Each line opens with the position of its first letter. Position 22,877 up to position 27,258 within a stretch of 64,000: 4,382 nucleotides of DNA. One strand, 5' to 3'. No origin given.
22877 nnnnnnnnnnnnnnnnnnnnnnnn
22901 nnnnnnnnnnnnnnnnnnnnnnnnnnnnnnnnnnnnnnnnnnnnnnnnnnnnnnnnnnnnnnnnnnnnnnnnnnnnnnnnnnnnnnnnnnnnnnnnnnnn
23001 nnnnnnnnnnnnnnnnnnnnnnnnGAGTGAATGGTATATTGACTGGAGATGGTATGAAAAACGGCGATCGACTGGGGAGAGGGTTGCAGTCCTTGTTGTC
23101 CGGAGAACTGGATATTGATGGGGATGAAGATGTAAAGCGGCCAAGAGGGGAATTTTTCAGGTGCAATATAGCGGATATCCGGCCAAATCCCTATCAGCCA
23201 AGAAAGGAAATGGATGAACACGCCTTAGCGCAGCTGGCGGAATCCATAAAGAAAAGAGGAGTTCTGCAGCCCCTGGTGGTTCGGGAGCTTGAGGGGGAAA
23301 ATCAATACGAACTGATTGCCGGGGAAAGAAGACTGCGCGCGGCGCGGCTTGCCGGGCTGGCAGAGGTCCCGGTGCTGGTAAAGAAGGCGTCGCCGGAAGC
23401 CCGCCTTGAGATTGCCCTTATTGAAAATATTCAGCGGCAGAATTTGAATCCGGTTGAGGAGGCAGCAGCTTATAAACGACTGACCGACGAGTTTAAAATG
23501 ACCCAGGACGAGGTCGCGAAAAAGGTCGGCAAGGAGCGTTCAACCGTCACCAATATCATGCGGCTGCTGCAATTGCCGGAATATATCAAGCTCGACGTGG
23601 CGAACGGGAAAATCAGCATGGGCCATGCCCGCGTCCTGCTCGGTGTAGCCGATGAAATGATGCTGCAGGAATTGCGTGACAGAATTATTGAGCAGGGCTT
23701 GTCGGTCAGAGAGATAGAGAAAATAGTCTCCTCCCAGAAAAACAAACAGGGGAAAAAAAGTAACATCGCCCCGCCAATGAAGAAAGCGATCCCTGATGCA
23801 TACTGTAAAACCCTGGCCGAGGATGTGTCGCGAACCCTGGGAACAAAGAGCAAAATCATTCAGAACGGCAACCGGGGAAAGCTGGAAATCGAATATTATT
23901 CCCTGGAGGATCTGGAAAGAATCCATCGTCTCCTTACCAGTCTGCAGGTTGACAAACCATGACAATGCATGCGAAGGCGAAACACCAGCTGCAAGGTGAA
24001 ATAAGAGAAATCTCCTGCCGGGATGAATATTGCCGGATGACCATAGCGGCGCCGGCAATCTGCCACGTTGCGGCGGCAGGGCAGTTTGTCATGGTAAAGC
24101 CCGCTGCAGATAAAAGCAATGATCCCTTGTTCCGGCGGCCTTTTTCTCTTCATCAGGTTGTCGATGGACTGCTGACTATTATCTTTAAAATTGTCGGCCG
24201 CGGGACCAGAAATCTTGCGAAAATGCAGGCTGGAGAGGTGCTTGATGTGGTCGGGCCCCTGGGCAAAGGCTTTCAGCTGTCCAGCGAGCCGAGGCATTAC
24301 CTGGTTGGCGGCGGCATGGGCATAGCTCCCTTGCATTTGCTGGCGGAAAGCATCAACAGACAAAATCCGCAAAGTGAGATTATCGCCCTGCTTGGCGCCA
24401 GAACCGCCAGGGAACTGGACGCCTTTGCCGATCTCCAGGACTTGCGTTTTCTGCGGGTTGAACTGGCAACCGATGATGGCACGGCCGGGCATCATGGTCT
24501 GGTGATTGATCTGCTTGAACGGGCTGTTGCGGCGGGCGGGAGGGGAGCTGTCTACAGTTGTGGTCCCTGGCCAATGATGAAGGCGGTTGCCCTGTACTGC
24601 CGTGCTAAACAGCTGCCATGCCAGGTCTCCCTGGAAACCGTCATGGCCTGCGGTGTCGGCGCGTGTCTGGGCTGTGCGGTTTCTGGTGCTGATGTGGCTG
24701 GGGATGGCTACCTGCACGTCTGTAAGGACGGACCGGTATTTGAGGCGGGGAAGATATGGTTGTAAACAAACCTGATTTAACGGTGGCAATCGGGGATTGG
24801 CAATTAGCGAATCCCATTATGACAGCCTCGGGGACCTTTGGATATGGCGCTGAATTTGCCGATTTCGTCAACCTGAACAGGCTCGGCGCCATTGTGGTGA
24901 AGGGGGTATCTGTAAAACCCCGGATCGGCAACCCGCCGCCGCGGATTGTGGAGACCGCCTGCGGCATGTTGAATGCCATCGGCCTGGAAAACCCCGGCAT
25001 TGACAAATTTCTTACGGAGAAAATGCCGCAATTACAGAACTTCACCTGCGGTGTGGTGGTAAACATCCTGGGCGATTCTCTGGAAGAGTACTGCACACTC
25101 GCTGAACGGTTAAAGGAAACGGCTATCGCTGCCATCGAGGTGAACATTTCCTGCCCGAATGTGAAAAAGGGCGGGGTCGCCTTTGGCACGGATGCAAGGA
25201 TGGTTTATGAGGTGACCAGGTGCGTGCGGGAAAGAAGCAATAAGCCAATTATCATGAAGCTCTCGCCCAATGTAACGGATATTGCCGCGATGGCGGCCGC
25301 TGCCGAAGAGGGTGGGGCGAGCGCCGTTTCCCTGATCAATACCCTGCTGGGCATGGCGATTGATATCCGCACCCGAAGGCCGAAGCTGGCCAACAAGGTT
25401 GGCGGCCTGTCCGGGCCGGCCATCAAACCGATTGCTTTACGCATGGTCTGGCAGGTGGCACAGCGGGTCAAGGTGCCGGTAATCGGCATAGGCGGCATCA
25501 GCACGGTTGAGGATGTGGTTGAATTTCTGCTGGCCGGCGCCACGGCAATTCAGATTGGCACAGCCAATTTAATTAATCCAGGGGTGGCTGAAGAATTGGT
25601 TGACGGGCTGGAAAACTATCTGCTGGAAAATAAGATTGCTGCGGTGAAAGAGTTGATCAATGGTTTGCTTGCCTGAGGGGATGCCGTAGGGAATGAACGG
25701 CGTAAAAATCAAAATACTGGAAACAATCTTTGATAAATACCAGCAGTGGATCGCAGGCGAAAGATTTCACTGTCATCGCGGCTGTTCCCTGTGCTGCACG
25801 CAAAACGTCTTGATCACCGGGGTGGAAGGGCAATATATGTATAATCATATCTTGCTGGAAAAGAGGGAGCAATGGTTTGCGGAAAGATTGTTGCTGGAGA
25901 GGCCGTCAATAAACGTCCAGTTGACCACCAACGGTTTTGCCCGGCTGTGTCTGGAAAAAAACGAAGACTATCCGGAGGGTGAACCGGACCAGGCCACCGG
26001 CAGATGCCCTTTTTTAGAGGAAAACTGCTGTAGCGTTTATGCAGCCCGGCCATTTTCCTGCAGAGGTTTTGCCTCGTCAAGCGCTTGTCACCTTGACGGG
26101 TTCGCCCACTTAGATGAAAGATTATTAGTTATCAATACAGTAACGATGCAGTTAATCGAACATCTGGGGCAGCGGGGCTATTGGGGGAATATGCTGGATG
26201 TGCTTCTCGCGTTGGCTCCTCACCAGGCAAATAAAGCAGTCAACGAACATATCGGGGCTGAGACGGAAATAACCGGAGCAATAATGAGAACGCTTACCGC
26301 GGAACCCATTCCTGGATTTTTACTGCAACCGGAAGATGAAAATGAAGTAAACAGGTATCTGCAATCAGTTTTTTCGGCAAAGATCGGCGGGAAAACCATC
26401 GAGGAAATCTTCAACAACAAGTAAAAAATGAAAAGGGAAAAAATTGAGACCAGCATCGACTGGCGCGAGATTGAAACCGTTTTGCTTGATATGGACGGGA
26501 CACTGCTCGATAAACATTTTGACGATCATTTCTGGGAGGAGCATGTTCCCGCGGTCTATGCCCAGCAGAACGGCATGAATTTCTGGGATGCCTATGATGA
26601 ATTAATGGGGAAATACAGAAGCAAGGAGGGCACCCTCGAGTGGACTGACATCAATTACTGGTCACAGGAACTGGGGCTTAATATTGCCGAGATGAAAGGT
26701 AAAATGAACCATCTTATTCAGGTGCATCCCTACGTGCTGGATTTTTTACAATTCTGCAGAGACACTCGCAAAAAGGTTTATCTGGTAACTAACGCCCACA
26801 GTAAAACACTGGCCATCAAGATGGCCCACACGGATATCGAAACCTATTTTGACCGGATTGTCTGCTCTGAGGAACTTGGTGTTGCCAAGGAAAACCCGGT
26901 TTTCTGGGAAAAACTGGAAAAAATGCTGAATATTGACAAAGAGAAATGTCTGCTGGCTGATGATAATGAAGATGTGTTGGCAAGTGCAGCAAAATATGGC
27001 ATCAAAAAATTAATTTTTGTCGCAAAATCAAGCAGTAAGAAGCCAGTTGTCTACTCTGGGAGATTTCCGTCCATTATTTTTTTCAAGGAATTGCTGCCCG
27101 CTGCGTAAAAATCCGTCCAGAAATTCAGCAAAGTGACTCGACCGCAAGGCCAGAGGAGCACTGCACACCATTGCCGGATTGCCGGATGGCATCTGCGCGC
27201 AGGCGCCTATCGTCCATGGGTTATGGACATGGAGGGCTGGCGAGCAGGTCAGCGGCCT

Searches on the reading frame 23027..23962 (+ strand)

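Call 50: search_protein_families(library=pfam, proteins=[window:23027-23962:+], max_evalue=0.00001)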
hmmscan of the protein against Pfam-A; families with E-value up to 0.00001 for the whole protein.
window:23027-23962:+ (311 aa): 3 families
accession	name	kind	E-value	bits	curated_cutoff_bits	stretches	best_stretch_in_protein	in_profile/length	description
PF17762.8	HTH_ParB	-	5e-37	126.6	22.6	1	138-238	1-101/102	ParB HTH domain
PF02195.25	ParB_N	-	2.9e-33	114.2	26.3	1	46-136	6-95/95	ParB N-terminal domain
PF23552.2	ParB_C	-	6.8e-07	29.1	23.8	1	257-302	2-48/50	ParB dimerisation domain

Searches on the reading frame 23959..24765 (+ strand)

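Call 50: search_protein_families(library=pfam, proteins=[window:23959-24765:+], max_evalue=0.00001)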
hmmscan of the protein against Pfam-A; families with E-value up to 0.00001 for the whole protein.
window:23959-24765:+ (268 aa): 2 families
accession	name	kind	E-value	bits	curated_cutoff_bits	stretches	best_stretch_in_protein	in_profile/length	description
PF10418.14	DHODB_Fe-S_bind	-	1e-14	54.4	23.9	1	226-266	1-40/41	Iron-sulfur cluster binding domain of dihydroorotate dehydrogenase B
PF00175.26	NAD_binding_1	-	1.7e-07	32.3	22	1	115-211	1-108/109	Oxidoreductase NAD-binding domain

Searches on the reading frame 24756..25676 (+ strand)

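Call 50: search_protein_families(library=pfam, proteins=[window:24756-25676:+], max_evalue=0.00001)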
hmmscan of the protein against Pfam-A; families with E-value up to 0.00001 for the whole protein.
window:24756-25676:+ (306 aa): 4 families
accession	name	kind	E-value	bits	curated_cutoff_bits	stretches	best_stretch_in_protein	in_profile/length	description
PF01180.27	DHO_dh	-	4e-81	272.9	27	1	8-289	2-291/291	Dihydroorotate dehydrogenase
PF01207.24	Dus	-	2.1e-08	34.1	20.4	1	99-286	55-231/311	Dihydrouridine synthase (Dus)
PF03060.21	NMO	-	8.8e-07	29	28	1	216-273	168-227/331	Nitronate monooxygenase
PF00977.27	His_biosynth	-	2.1e-06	27.8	23.6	1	225-284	59-118/228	Histidine biosynthesis protein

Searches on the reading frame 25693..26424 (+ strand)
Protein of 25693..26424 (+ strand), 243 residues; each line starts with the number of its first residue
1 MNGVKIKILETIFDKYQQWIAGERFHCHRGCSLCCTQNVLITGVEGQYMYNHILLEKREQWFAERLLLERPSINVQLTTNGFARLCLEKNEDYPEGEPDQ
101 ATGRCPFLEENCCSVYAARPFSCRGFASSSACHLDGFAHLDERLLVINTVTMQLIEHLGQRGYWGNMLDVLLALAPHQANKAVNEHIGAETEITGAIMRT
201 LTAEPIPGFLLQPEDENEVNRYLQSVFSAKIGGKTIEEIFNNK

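Call 50: search_protein_families(library=pfam, proteins=[window:25693-26424:+], max_evalue=0.00001)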
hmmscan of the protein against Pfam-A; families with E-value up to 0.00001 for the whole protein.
window:25693-26424:+ (243 aa): 1 family
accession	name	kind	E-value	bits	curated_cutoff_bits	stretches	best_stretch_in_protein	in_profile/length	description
PF03692.20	CxxCxxCC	-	7.2e-06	27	23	0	26-129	1-72/85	Putative zinc- or iron-chelating domain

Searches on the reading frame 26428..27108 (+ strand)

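Call 50: search_protein_families(library=pfam, proteins=[window:26428-27108:+], max_evalue=0.00001)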
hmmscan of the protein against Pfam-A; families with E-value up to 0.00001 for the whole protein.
window:26428-27108:+ (226 aa): 3 families
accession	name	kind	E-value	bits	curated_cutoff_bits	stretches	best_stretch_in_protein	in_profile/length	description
PF00702.32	Hydrolase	-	7.1e-17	62.9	26.4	1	15-189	1-189/191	haloacid dehalogenase-like hydrolase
PF13419.12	HAD_2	-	3.1e-11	44.2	23.8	1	18-194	1-175/178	Haloacid dehalogenase-like hydrolase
PF12710.13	HAD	-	1.6e-06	29.2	27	1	18-170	1-171/189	haloacid dehalogenase-like hydrolase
